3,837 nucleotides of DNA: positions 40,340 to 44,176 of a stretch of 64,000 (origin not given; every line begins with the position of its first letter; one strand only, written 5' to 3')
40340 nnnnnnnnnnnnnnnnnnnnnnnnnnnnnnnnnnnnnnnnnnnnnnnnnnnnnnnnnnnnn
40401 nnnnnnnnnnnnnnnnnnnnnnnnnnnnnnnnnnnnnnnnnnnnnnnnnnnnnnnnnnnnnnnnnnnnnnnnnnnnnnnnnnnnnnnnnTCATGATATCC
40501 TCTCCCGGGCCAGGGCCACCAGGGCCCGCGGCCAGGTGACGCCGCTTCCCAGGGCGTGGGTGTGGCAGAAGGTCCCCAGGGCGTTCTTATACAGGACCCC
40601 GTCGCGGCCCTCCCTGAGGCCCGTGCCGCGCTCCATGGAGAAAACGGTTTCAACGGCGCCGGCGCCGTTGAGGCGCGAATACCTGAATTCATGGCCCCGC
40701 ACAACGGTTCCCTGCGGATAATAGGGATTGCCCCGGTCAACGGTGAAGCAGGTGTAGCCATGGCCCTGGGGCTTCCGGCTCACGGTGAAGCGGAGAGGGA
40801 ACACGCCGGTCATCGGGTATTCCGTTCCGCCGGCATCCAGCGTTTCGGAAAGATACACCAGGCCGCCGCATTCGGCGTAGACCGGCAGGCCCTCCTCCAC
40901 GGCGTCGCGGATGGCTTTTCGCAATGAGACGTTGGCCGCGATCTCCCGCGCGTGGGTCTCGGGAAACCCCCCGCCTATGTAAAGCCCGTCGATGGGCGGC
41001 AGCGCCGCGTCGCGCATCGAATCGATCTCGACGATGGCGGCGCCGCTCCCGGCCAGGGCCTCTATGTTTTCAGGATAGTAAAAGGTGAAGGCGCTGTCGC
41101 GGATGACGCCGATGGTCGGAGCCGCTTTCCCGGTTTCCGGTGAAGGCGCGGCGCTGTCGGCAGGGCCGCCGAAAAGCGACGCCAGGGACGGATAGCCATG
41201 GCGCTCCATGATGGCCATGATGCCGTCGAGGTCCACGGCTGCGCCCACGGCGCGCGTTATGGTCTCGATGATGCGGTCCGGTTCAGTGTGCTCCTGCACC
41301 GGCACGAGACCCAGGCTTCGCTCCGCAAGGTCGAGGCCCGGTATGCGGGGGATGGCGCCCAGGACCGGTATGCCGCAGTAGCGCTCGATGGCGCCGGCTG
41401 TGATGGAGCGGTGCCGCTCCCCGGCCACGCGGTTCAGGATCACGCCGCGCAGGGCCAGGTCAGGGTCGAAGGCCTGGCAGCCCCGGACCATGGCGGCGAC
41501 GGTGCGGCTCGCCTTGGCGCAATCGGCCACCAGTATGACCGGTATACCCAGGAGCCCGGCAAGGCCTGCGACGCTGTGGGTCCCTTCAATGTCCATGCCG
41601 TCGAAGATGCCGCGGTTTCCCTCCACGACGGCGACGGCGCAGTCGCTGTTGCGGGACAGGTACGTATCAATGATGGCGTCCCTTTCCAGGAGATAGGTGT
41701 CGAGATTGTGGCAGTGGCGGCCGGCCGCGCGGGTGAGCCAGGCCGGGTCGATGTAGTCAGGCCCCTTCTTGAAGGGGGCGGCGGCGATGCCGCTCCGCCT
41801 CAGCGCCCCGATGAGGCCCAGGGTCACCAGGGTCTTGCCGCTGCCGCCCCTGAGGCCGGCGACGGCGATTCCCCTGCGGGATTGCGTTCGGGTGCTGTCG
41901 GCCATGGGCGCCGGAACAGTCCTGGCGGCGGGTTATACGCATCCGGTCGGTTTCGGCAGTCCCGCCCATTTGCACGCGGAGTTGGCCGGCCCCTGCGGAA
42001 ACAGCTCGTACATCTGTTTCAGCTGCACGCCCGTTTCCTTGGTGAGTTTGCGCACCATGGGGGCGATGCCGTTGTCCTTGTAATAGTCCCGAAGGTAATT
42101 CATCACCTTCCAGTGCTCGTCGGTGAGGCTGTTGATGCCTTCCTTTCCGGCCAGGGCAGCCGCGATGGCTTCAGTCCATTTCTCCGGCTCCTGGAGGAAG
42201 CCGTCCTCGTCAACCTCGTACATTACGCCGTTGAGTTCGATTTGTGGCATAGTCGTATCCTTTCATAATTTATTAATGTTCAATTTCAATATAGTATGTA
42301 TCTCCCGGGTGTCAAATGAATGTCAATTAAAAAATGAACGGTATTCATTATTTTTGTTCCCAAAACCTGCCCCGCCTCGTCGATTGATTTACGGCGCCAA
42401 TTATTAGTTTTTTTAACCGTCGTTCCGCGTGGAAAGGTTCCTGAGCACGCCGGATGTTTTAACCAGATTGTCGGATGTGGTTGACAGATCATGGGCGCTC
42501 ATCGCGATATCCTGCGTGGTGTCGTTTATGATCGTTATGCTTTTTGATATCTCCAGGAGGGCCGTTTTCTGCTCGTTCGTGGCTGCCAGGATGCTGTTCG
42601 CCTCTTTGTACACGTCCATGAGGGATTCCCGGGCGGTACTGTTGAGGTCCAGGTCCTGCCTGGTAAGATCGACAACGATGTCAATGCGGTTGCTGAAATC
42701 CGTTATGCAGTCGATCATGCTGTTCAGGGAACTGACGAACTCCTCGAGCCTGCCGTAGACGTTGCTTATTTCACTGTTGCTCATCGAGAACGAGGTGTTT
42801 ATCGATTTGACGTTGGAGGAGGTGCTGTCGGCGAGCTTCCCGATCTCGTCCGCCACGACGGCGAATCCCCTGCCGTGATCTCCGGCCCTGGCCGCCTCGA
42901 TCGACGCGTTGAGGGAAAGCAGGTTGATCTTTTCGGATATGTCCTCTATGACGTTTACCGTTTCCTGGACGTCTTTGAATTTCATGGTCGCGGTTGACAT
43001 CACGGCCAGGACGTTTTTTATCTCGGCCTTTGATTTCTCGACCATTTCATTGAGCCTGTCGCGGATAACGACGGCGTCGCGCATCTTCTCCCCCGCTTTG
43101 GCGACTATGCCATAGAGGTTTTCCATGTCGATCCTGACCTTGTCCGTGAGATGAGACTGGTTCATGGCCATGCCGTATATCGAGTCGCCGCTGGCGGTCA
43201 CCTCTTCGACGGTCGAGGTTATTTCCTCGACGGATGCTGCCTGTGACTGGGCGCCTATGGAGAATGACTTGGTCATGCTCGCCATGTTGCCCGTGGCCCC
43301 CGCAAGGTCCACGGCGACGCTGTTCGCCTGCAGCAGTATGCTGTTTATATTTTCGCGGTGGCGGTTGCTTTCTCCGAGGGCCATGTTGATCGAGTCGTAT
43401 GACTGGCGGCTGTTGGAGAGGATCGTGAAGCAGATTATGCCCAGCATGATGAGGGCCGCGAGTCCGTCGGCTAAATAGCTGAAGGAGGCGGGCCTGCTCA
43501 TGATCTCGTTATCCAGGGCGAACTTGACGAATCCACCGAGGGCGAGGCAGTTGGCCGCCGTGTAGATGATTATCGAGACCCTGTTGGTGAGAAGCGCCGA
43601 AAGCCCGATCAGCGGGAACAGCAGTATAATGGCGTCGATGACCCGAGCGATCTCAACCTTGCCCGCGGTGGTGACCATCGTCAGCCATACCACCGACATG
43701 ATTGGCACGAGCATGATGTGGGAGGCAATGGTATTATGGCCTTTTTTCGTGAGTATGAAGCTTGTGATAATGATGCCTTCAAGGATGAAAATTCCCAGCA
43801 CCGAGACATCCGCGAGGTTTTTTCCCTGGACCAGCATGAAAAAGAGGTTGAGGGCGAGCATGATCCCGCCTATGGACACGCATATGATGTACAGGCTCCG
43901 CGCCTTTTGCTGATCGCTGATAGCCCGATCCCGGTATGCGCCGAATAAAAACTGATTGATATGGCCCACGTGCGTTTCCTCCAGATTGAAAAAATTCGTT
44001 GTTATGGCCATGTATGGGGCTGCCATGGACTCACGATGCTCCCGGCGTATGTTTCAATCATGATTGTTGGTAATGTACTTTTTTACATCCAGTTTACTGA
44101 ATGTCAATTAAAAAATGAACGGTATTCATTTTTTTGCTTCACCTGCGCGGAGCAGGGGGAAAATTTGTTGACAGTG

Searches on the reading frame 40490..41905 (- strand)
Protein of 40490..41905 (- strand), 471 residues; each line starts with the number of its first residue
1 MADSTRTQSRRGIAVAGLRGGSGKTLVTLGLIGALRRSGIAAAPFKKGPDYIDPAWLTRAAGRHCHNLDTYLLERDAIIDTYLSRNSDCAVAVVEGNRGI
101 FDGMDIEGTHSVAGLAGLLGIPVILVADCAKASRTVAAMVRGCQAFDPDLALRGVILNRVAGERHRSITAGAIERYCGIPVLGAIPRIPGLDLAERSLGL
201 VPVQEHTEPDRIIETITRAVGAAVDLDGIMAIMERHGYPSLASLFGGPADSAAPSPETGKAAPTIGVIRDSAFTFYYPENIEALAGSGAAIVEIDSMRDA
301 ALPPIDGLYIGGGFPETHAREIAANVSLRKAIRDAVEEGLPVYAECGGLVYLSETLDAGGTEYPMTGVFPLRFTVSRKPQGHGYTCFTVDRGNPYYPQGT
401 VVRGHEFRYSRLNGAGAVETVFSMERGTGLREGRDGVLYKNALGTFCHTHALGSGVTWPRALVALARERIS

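Call 6: search_protein_families(library=ncbifam, proteins=[window:40490-41905:-], max_evalue=1e-10)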
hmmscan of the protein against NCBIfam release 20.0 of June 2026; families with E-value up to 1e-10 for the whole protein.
window:40490-41905:- (471 aa): 5 families
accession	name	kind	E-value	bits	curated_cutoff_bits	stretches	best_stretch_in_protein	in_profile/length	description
NF002204.1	PRK01077.1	equivalog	7.9e-124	413.7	254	1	12-450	3-419/420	cobyrinic acid a,c-diamide synthase CobB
NF033195.1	F430_CfbB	exception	2.9e-117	392.2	560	1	13-454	2-442/451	Ni-sirohydrochlorin a,c-diamide synthase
TIGR00379.1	cobB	subfamily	1.2e-115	387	261.4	1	14-453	3-435/449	cobyrinic/hydrogenobyrinic acid a,c-diamide synthase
NF053748.1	bifunc_CobBC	exception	4.4e-97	326.3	950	1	14-454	5-432/797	bifunctional hydrogenobyrinic acid a,c-diamide synthase/histidinol phosphate aminotransferase CobBC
NF010471.0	PRK13896.1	equivalog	5.2e-71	239.9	693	1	11-451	2-421/433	cobyrinic acid a,c-diamide synthase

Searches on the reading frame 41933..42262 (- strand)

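Call 82: search_protein_families(library=pfam, proteins=[window:41933-42262:-], max_evalue=1)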
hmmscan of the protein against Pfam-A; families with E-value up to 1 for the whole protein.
window:41933-42262:- (109 aa): 5 families
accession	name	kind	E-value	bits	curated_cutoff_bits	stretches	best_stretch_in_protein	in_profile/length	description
PF04358.19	DsrC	-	2.7e-38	131.1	24.9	1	10-109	2-107/107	DsrC like protein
PF08463.15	EcoEI_R_C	-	0.019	15.5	24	1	25-76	80-130/163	EcoEI R protein C-terminal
PF01726.22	LexA_DNA_bind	-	0.03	14.6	23.7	1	45-79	3-37/65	LexA DNA binding domain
PF20840.3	DUF5382_N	-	0.073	13.8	27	1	46-100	51-105/132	Family of unknown function (DUF5382) N-terminal domain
PF02817.22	E3_binding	-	0.2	12.3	23.7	1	67-83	4-20/36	e3 binding domain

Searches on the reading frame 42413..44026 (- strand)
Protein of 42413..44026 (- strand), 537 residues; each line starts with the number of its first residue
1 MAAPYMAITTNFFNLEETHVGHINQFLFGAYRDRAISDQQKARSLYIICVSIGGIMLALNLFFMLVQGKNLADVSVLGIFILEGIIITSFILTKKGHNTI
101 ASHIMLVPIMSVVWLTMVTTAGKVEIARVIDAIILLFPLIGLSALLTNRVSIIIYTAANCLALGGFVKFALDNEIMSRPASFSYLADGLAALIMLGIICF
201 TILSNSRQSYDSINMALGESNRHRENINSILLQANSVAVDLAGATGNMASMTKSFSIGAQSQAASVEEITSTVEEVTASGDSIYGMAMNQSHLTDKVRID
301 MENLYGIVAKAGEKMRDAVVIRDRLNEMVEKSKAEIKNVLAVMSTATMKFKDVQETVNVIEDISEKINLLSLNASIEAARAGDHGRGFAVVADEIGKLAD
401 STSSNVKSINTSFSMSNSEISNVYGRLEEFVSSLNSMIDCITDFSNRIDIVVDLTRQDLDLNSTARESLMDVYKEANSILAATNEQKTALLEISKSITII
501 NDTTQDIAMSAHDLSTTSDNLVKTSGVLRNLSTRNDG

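Call 36: search_protein_families(library=ncbifam, proteins=[window:42413-44026:-], max_evalue=1e-8)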
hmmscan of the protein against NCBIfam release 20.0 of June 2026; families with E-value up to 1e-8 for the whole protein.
window:42413-44026:- (537 aa): 7 families
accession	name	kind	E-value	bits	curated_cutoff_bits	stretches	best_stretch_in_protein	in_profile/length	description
NF050802.1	AspChtxCcaA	equivalog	9.4e-23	80.5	1300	1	328-487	547-699/700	aspartate chemotaxis receptor CcaA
NF041847.1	transduc_aer2_vibrio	equivalog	3.9e-17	61.8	1200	1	296-450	541-695/804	aerotaxis transducer Aer2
NF058645.1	MCPCtpMPsAe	equivalog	3.5e-16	59.1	900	1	209-531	258-552/558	methyl-accepting chemotaxis protein CtpM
NF047851.1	MCPCitTducer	equivalog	5.1e-15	55.5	900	1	248-445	255-452/553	methyl-accepting chemotaxis citrate transducer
NF011615.0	PRK15041.1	equivalog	6.5e-14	51.5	947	1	271-449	279-460/554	methyl-accepting chemotaxis protein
NF011622.0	PRK15048.1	equivalog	1.3e-13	50.9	900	1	248-451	254-460/553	methyl-accepting chemotaxis protein II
NF007309.0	PRK09793.1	equivalog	5e-12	45.5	903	1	270-454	274-455/533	methyl-accepting chemotaxis protein IV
